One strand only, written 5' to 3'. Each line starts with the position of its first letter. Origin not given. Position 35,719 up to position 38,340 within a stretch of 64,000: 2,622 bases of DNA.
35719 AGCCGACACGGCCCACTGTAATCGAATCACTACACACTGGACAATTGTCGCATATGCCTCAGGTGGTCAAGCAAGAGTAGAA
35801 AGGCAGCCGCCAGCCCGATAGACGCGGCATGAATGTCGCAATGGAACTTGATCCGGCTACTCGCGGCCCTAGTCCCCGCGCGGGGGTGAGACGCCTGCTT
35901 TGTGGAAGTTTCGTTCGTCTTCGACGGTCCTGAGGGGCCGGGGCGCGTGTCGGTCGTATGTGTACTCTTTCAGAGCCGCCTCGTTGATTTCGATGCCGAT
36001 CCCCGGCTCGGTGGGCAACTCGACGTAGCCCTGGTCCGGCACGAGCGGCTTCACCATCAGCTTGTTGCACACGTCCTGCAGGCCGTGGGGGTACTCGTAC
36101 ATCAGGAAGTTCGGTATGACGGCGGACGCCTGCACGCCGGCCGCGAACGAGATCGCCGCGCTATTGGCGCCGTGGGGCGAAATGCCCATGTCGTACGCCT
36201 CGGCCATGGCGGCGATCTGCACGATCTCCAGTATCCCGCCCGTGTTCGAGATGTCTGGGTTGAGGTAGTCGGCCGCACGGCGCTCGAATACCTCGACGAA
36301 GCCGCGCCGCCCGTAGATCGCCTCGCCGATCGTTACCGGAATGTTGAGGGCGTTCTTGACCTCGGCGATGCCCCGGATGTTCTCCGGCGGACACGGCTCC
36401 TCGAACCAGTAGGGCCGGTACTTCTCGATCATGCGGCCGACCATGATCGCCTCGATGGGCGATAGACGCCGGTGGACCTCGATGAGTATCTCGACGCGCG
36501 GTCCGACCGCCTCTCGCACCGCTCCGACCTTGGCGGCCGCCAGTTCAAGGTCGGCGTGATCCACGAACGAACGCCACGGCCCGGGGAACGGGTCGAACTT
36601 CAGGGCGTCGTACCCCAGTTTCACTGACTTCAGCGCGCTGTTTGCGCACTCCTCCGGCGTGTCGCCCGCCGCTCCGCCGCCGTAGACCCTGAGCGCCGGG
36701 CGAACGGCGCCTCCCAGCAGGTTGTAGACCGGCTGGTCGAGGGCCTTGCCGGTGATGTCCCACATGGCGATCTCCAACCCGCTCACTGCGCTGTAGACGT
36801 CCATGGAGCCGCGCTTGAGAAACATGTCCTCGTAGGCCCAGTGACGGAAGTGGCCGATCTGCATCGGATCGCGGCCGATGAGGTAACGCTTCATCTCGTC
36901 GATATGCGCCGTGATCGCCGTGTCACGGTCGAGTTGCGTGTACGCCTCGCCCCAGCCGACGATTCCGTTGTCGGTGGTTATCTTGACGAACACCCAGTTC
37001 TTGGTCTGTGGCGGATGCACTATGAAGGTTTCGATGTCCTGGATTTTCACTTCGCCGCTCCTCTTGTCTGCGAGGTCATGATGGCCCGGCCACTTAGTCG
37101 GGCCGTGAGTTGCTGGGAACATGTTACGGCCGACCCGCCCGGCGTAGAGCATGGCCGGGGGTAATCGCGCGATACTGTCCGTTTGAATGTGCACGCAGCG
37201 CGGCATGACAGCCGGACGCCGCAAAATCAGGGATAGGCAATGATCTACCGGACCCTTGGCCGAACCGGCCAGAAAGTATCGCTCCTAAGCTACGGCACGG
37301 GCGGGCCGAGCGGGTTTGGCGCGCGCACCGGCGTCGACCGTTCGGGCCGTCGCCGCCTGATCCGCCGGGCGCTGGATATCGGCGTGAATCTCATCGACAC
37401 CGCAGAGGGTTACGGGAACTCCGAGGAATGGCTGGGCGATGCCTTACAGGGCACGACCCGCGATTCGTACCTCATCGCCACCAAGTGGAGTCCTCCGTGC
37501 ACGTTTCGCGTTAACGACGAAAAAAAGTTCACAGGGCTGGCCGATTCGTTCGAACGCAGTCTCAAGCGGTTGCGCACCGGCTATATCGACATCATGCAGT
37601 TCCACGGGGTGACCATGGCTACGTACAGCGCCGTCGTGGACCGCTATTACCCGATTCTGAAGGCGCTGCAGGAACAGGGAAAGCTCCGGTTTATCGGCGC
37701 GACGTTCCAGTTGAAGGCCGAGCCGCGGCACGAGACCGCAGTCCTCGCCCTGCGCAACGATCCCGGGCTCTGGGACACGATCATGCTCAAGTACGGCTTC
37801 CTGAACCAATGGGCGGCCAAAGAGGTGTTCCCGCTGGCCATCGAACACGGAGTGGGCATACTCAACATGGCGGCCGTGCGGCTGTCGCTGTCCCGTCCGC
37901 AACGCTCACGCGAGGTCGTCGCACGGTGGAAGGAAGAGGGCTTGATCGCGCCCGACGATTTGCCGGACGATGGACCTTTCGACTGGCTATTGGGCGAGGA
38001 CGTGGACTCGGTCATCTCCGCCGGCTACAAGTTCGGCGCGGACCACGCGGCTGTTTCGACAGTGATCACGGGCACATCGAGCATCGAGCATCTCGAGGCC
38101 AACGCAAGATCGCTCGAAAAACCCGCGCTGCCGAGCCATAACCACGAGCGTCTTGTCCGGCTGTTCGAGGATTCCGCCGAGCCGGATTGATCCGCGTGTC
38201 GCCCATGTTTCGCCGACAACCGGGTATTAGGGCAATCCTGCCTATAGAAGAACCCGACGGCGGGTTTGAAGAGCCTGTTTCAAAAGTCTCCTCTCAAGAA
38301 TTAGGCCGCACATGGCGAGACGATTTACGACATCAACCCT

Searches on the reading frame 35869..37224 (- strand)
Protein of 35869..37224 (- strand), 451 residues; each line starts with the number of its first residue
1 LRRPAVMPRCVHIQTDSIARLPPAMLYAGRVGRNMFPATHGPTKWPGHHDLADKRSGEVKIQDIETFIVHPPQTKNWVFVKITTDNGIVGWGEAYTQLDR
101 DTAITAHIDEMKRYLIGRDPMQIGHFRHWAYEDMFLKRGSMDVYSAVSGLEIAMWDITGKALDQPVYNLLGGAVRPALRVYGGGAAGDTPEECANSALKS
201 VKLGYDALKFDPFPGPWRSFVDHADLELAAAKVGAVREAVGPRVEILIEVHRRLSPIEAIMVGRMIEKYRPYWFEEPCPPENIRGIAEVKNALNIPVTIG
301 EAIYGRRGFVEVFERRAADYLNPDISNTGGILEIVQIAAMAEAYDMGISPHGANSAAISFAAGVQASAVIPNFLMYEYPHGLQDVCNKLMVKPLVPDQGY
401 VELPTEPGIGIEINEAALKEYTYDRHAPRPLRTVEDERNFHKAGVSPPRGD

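Call 55: search_protein_families(library=pfam, proteins=[window:35869-37224:-], max_evalue=0.00001)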
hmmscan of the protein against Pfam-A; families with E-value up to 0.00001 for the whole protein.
window:35869-37224:- (451 aa): 2 families
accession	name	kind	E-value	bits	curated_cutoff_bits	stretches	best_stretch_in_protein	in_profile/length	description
PF13378.12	MR_MLE_C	-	9.1e-62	209.1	29.4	1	194-416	3-218/219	Enolase C-terminal domain-like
PF02746.21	MR_MLE_N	-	6.7e-19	68.7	22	1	71-171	22-117/117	Mandelate racemase / muconate lactonizing enzyme, N-terminal domain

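Call 56: search_protein_families(library=padloc, proteins=[window:35869-37224:-], max_evalue=0.01)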
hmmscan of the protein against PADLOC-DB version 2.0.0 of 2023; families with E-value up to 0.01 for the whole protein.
window:35869-37224:- (451 aa): 0 families

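Call 57: find_homologous_proteins(query=window:35869-37050:-, max_evalue=1e-50)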
Query window:35869-37050:- (393 aa): 5446 proteins with E <= 1e-50 among 8000 candidates; the best 120 are listed.
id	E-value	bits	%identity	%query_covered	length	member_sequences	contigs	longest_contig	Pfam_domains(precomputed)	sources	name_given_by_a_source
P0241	4.6e-264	894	98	100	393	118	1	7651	PF13378.13,PF02746.22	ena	-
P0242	7.9e-254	860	93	100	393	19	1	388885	PF13378.13,PF02746.22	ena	-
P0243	1.7e-236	803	88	100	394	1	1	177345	PF13378.13,PF02746.22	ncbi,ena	-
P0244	3.9e-175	601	97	67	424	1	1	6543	PF13378.13,PF02746.22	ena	-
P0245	2.6e-162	559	64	97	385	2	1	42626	PF13378.13,PF02746.22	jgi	jgi:galactonate dehydratase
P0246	1.1e-161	556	63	97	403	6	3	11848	PF13378.13,PF02746.22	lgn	-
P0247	6.7e-159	547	62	97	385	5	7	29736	PF13378.13,PF02746.22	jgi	jgi:galactonate dehydratase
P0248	4.2e-155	535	62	95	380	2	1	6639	PF13378.13,PF02746.22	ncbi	-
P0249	9.5e-155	534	62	97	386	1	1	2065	PF13378.13,PF02746.22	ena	-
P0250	5.5e-154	531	61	97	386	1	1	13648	PF13378.13,PF02746.22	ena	-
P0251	6.6e-153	528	62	95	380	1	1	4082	PF13378.13,PF02746.22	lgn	-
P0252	1.3e-152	527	61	97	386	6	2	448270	PF13378.13,PF02746.22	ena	-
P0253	2.2e-152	526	61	97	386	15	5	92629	PF13378.13,PF02746.22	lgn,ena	-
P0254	3.4e-152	525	61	97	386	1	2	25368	PF13378.13,PF02746.22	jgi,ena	jgi:galactonate dehydratase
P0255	3.8e-152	525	61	97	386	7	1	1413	PF13378.13,PF02746.22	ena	-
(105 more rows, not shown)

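Call 58: find_encoding_contigs(protein=P0243, flank=6000, max_places=2)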
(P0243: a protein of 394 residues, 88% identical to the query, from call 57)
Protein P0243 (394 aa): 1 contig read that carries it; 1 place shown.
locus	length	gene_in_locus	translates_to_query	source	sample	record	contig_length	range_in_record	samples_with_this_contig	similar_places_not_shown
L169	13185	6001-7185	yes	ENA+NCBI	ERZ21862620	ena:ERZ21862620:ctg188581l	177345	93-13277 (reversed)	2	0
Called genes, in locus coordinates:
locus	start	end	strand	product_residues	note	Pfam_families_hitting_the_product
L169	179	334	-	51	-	-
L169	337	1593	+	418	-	PF06224:AlkZ-like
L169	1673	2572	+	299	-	PF01063:Aminotran_4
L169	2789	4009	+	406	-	PF13173:AAA_14, PF13401:AAA_22 (faint), PF13635:DUF4143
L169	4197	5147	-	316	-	PF00248:Aldo_ket_red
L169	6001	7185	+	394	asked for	PF02746:MR_MLE_N, PF13378:MR_MLE_C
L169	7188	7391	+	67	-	-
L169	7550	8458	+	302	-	-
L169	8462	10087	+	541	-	PF01555:N6_N4_Mtase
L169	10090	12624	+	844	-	PF04851:ResIII, PF00270:DEAD (weak)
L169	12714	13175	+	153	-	-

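Call 59: find_encoding_contigs(protein=P0245, flank=6000, max_places=2)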
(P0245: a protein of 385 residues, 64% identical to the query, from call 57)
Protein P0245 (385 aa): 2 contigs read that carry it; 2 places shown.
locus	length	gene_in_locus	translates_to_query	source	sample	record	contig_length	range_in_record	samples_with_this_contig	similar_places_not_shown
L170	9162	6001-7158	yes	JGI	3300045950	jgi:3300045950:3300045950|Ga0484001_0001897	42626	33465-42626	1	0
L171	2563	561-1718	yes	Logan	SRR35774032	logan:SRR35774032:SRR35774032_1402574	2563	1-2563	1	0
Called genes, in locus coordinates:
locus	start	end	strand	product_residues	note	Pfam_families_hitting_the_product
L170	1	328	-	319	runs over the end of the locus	-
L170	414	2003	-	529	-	PF00682:HMGL-like, PF22617:HCS_D2, PF08502:LeuA_dimer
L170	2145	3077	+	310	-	PF00296:Bac_luciferase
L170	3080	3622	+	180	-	PF11290:DUF3090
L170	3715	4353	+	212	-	-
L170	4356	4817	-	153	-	PF14464:Prok-JAB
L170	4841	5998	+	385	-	PF02746:MR_MLE_N, PF13378:MR_MLE_C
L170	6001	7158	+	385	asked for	PF02746:MR_MLE_N, PF13378:MR_MLE_C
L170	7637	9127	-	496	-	PF01804:Penicil_amidase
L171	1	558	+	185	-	?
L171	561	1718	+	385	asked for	PF02746:MR_MLE_N, PF13378:MR_MLE_C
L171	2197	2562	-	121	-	?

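Call 60: find_encoding_contigs(protein=P0252, flank=6000, max_places=2)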
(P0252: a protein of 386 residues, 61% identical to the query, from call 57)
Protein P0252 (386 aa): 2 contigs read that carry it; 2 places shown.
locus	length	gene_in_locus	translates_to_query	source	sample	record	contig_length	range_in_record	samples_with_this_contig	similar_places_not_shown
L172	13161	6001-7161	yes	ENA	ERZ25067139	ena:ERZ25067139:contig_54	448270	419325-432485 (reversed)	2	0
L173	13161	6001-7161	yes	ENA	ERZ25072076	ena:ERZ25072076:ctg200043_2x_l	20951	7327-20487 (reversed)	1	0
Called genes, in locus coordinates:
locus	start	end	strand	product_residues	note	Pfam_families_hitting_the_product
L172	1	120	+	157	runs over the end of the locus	PF00111:Fer2 (weak), PF01799:Fer2_2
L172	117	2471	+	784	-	PF01315:Ald_Xan_dh_C, PF02738:MoCoBD_1, PF20256:MoCoBD_2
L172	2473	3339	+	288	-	PF00941:FAD_binding_5, PF03450:CO_deh_flav_C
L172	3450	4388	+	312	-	PF13191:AAA_16 (faint), PF13401:AAA_22 (faint), PF00004:AAA, PF07726:AAA_3 (faint), PF07728:AAA_5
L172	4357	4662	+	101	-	PF15919:HicB_lk_antitox (weak)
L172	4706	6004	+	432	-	PF05762:VWA_CoxE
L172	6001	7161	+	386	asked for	PF02746:MR_MLE_N, PF13378:MR_MLE_C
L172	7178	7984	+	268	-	PF05721:PhyH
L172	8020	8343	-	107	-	-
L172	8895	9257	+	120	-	-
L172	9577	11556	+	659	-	PF12228:DUF3604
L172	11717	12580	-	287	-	PF13714:PEP_mutase, PF00463:ICL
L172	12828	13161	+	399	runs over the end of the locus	PF00872:Transposase_mut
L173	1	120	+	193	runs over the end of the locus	?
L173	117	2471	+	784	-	PF01315:Ald_Xan_dh_C, PF02738:MoCoBD_1, PF20256:MoCoBD_2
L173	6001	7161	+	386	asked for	PF02746:MR_MLE_N, PF13378:MR_MLE_C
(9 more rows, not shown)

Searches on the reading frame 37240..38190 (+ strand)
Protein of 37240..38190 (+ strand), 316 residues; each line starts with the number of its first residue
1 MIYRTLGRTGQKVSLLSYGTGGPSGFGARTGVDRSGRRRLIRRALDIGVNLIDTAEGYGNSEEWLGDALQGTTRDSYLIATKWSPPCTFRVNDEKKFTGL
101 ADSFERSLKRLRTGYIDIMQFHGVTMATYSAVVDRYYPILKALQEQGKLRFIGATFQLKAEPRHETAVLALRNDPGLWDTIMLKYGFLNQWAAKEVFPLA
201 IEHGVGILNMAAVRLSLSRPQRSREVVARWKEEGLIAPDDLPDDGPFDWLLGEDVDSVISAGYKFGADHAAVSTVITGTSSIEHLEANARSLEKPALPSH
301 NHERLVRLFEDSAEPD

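Call 55: search_protein_families(library=pfam, proteins=[window:37240-38190:+], max_evalue=0.00001)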
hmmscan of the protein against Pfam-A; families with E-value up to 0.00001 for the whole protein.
window:37240-38190:+ (316 aa): 1 family
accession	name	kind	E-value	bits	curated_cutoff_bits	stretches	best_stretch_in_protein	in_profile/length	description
PF00248.27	Aldo_ket_red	-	3.4e-33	115.4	24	1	27-306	10-287/291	Aldo/keto reductase family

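Call 56: search_protein_families(library=padloc, proteins=[window:37240-38190:+], max_evalue=0.01)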
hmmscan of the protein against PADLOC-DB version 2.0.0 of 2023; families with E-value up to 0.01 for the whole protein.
window:37240-38190:+ (316 aa): 0 families
